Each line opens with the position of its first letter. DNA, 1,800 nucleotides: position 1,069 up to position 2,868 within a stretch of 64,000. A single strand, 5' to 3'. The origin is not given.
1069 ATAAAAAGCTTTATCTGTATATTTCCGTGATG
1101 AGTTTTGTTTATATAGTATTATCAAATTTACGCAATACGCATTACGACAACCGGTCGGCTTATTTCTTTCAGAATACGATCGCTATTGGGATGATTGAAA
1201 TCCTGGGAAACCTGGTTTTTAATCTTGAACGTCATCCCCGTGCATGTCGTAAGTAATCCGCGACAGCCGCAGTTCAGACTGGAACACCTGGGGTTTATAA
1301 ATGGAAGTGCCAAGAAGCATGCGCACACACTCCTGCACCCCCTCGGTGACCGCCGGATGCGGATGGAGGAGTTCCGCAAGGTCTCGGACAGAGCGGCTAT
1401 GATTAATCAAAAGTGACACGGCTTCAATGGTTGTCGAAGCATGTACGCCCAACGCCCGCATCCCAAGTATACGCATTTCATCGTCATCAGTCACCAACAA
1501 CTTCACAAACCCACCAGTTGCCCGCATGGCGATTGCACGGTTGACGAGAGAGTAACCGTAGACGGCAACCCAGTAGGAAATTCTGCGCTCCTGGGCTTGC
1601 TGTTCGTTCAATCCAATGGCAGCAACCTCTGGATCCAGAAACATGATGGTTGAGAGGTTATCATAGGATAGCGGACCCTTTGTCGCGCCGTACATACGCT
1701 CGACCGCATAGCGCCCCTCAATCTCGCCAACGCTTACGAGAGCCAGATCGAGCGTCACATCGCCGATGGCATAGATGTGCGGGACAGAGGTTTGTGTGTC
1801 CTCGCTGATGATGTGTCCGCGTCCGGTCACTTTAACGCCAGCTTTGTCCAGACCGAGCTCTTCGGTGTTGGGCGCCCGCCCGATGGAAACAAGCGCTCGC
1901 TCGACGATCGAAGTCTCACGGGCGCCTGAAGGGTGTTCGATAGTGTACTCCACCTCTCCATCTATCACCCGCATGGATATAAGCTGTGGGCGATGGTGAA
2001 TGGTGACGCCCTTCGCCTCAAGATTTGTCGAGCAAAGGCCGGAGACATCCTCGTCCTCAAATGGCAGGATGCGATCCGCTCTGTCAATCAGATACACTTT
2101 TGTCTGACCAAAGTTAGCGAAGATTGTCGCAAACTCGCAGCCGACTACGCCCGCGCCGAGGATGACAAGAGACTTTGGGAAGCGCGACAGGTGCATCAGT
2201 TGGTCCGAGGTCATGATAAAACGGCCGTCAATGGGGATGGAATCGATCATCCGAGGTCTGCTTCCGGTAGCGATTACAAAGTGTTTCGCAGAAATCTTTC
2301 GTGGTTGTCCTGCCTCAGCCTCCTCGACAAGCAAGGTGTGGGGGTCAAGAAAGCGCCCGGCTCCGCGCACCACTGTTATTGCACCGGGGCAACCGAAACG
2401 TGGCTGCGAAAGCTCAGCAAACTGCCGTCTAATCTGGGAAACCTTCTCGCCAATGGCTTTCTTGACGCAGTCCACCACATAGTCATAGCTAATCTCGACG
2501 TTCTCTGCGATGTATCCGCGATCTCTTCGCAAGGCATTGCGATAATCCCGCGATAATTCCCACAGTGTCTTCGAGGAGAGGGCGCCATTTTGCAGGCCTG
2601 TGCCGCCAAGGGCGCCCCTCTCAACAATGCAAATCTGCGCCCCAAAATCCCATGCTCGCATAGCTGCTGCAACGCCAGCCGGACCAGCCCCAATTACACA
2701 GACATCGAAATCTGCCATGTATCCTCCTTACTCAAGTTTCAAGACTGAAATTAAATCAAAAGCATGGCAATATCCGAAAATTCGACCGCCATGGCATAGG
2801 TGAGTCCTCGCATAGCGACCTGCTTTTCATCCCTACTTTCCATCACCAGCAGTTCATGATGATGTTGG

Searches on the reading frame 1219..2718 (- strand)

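Call 29: search_protein_families(library=pfam, proteins=[window:1219-2718:-])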
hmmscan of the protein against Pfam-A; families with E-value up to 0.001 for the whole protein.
window:1219-2718:- (499 aa): 13 families
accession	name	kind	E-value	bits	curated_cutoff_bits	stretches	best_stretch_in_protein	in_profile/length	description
PF07992.20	Pyr_redox_2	-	2.6e-51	175.2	26.1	1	4-330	1-286/291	Pyridine nucleotide-disulphide oxidoreductase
PF02852.28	Pyr_redox_dim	-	5.7e-21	75.2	25.3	1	356-463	2-108/110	Pyridine nucleotide-disulphide oxidoreductase, dimerisation domain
PF00070.33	Pyr_redox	-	2.5e-18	66.8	22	1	184-254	2-71/82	Pyridine nucleotide-disulphide oxidoreductase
PF13738.12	Pyr_redox_3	-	1.4e-10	41.3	30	1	8-38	2-33/305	Pyridine nucleotide-disulphide oxidoreductase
PF01134.28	GIDA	-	5e-08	32.9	22.1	1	5-171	1-173/391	Glucose inhibited division protein A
PF12831.13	FAD_oxidored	-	4.2e-07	30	27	1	5-41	1-38/416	FAD dependent oxidoreductase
PF01266.30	DAO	-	1e-06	29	27.9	1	5-57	1-56/353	FAD dependent oxidoreductase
PF01262.27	AlaDh_PNT_C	-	3.3e-05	23.9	23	0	5-34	30-59/214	Alanine dehydrogenase/PNT, C-terminal domain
PF03486.20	HI0933_like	-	6.1e-05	23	50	0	5-36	2-33/244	HI0933-like protein Rossmann domain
PF13434.12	Lys_Orn_oxgnase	-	0.00028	20.6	21.3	1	131-223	134-231/339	L-lysine 6-monooxygenase/L-ornithine 5-monooxygenase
PF01946.23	Thi4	-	0.00028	20.6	26.2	0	2-45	16-60/235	Thi4 family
PF02826.25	2-Hacid_dh_C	-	0.0004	20.2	25.1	0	171-216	26-70/178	D-isomer specific 2-hydroxyacid dehydrogenase, NAD binding domain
PF02737.24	3HCDH_N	-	0.00085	19.7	22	0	185-236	3-53/180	3-hydroxyacyl-CoA dehydrogenase, NAD binding domain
